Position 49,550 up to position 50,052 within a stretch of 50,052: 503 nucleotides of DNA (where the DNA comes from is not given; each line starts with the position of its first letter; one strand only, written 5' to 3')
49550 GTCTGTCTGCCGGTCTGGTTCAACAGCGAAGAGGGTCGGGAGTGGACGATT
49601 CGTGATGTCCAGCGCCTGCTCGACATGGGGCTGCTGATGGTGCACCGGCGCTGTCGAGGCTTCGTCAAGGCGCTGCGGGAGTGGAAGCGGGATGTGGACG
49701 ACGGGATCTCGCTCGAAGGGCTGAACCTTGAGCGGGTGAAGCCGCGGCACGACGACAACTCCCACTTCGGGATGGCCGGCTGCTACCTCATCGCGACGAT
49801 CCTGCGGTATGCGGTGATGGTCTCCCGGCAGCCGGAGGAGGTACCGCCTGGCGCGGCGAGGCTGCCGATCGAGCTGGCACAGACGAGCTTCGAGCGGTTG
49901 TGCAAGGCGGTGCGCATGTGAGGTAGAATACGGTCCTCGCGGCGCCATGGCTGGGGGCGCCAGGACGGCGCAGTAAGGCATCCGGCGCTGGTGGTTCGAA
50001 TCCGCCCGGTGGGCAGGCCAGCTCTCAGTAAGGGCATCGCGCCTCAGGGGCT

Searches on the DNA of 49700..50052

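Call 36: search_rna_families(source=window, start=49700, end=50052, threshold=evalue, max_evalue=1, show_alignments=2)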
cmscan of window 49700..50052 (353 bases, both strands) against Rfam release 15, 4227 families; matches with E-value up to 1: 0.
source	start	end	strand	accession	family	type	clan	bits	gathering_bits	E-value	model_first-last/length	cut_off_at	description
